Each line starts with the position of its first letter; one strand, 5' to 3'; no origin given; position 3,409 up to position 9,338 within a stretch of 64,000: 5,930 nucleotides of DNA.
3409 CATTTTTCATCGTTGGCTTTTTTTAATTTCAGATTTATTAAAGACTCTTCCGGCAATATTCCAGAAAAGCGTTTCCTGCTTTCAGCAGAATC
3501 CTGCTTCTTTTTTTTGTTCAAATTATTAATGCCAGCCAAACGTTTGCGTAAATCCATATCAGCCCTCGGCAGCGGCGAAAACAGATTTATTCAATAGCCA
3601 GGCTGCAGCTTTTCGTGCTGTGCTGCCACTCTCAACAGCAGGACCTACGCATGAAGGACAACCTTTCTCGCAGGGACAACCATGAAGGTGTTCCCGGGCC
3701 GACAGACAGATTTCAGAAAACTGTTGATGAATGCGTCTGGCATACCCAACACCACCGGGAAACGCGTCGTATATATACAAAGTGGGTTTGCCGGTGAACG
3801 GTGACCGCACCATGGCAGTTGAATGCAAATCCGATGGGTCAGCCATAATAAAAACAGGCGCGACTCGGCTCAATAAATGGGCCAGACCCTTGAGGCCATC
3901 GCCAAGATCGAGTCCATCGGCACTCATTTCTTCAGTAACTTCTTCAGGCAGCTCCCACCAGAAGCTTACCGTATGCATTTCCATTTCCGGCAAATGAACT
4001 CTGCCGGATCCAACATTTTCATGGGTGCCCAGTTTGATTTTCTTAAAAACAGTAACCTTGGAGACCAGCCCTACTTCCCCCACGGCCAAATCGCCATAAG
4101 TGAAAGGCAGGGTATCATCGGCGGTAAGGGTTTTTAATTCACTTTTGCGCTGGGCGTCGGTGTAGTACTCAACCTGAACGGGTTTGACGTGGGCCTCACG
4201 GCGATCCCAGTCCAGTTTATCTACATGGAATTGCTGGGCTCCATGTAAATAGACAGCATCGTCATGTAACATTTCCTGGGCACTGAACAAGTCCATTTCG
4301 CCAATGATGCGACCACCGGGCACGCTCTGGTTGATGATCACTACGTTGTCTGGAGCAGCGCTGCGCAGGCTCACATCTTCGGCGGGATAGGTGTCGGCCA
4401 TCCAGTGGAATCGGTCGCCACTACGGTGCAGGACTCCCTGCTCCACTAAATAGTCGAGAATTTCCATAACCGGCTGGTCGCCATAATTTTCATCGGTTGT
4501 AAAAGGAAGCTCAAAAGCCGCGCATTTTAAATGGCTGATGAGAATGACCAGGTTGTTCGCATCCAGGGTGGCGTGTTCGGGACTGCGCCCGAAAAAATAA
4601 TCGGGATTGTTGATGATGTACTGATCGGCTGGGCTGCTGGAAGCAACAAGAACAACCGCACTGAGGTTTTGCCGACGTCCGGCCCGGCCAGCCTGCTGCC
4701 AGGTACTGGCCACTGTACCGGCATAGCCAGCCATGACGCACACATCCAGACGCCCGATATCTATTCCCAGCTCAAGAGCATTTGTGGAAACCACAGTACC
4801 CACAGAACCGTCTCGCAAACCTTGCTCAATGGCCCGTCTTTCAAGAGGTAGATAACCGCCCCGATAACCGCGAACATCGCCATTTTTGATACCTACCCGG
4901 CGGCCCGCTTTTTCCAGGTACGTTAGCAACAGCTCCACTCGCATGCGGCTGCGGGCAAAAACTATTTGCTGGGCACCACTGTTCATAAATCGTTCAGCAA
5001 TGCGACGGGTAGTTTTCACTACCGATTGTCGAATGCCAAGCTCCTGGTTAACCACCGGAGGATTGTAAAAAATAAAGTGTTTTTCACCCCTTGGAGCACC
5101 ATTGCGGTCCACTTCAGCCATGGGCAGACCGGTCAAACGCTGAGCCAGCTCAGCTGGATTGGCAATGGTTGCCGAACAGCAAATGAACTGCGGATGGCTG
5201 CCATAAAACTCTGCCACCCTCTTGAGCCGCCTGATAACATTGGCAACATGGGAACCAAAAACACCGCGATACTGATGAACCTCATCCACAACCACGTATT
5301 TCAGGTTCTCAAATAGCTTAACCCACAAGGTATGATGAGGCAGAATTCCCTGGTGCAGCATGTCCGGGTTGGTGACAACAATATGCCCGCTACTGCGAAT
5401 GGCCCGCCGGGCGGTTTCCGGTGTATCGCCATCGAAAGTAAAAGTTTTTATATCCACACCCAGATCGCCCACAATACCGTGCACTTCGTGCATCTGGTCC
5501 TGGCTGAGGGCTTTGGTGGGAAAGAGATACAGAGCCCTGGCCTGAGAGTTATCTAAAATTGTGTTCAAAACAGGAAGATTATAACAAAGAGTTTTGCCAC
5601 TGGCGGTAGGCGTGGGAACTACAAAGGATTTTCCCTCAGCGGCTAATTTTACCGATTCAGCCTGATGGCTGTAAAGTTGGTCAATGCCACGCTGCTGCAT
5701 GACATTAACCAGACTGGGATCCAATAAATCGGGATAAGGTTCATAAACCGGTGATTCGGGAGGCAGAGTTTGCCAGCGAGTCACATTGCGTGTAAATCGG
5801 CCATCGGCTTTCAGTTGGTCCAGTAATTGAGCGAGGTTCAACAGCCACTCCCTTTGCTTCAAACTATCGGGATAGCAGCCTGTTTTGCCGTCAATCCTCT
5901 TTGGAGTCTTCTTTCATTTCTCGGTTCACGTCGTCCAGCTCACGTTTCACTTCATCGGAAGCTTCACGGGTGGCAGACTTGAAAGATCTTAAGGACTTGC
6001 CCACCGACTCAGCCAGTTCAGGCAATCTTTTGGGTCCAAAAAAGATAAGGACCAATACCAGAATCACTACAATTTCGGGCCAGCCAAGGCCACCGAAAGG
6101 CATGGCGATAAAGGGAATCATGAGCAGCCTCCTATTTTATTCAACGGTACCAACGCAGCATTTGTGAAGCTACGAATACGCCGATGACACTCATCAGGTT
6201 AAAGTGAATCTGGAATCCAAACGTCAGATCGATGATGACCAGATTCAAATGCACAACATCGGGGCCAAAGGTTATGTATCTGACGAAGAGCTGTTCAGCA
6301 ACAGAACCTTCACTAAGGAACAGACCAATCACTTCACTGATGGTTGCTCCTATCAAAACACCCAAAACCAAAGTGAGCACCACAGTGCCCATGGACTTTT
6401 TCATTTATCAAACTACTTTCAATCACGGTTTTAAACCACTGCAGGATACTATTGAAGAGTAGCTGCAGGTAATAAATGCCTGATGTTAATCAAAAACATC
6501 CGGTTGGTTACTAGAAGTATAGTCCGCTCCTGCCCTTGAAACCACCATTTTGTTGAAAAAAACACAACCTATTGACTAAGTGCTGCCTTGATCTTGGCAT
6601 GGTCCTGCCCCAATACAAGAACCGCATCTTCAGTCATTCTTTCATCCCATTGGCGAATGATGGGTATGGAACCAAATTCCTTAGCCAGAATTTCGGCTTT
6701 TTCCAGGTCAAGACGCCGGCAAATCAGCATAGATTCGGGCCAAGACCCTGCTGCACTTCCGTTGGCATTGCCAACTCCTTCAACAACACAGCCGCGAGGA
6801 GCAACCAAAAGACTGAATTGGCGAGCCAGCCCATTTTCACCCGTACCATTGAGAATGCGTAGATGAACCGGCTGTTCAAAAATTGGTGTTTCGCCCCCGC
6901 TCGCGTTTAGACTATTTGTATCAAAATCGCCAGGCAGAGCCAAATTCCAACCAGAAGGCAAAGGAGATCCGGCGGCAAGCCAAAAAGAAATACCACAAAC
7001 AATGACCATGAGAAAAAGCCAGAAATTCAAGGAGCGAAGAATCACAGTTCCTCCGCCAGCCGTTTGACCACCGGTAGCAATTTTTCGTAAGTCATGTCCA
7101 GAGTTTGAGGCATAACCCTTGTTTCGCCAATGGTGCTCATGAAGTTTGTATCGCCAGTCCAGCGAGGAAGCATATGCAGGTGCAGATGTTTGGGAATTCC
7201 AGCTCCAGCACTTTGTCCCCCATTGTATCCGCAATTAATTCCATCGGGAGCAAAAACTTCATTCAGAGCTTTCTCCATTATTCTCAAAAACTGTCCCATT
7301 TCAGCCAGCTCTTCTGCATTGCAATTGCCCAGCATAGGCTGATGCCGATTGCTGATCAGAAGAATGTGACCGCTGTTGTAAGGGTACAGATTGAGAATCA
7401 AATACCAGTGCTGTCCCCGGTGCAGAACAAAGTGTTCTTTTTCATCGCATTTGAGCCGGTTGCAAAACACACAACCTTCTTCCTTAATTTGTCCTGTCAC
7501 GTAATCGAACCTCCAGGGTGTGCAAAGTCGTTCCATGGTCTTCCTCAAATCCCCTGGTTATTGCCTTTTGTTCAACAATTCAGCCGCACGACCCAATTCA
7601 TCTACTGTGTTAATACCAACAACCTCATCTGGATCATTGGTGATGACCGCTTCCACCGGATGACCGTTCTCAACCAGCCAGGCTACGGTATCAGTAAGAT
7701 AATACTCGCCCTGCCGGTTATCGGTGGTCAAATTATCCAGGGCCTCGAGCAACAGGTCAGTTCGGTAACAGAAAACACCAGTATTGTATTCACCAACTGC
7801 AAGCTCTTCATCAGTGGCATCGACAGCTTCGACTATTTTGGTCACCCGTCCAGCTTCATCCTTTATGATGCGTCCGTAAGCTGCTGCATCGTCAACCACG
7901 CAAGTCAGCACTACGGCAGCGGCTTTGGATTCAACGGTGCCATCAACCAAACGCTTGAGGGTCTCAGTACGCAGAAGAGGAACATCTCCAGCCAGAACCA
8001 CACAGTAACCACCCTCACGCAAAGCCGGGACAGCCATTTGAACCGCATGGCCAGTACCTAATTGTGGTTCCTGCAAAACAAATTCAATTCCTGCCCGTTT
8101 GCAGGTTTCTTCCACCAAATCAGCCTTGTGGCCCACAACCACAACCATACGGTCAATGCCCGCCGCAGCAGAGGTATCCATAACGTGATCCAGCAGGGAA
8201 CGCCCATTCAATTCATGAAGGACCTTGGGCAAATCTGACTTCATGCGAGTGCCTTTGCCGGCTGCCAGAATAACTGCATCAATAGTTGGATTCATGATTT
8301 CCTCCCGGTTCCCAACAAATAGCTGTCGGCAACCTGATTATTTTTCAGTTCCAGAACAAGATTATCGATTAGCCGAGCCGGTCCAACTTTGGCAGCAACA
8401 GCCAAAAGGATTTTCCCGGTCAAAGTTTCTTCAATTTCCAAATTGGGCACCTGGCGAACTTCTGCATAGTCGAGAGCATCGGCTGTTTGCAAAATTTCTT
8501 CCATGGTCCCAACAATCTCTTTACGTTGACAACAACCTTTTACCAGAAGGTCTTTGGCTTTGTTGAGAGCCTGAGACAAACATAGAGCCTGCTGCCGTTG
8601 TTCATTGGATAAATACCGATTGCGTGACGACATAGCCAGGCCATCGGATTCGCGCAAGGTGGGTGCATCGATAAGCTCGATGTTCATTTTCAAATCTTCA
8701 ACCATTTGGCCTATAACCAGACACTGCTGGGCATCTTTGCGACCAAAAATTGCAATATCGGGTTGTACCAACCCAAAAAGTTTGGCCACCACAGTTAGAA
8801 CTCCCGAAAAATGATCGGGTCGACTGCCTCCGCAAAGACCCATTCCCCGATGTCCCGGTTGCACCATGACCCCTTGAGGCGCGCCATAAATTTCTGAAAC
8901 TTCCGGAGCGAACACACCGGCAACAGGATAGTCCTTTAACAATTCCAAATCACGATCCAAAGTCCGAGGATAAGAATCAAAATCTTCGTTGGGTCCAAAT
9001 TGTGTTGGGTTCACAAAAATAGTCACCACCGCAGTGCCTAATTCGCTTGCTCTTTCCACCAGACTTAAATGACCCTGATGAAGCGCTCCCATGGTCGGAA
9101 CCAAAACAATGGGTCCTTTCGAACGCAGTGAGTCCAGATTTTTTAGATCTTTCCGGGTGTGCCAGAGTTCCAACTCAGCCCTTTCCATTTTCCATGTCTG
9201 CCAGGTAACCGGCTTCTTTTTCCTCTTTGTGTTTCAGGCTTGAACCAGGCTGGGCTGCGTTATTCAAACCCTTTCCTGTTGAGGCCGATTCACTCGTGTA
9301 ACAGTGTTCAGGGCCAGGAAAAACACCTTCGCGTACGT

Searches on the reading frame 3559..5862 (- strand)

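Call 64: search_protein_families(library=pfam, proteins=[window:3559-5862:-], max_evalue=0.0001)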
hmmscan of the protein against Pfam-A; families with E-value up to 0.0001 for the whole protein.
window:3559-5862:- (767 aa): 5 families
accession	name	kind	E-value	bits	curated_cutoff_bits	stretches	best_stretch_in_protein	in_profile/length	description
PF00270.35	DEAD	-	9.7e-34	116.9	26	1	65-236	2-164/167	DEAD/DEAH box helicase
PF09369.15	MZB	-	4.7e-21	75.7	24.2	1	660-739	1-80/80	MrfA Zn-binding domain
PF00271.37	Helicase_C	-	4.5e-13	49.9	23.5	1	293-397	12-109/110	Helicase conserved C-terminal domain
PF22982.3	WHD_HRQ1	-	9.2e-12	46.3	27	1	433-502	1-70/70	ATP-dependent helicase HRQ1, winged helix domain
PF04851.21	ResIII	-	2.7e-06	27.9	22.5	1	56-209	8-146/164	Type III restriction enzyme, res subunit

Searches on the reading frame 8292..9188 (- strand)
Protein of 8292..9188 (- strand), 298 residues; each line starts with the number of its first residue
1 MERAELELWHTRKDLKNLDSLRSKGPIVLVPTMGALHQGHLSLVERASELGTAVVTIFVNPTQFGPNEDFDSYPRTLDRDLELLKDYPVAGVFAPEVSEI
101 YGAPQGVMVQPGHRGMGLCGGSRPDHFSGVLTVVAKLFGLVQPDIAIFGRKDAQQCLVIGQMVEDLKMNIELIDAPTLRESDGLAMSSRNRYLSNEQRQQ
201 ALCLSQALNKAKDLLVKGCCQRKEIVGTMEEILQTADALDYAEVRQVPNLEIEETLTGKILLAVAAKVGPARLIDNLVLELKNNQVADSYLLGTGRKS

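Call 65: search_protein_families(library=pfam, proteins=[window:8292-9188:-], max_evalue=0.0001)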
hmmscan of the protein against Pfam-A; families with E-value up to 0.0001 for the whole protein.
window:8292-9188:- (298 aa): 1 family
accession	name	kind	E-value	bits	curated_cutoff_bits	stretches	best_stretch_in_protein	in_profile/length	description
PF02569.21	Pantoate_ligase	-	1e-92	310.5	20.7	1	10-277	4-267/268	Pantoate-beta-alanine ligase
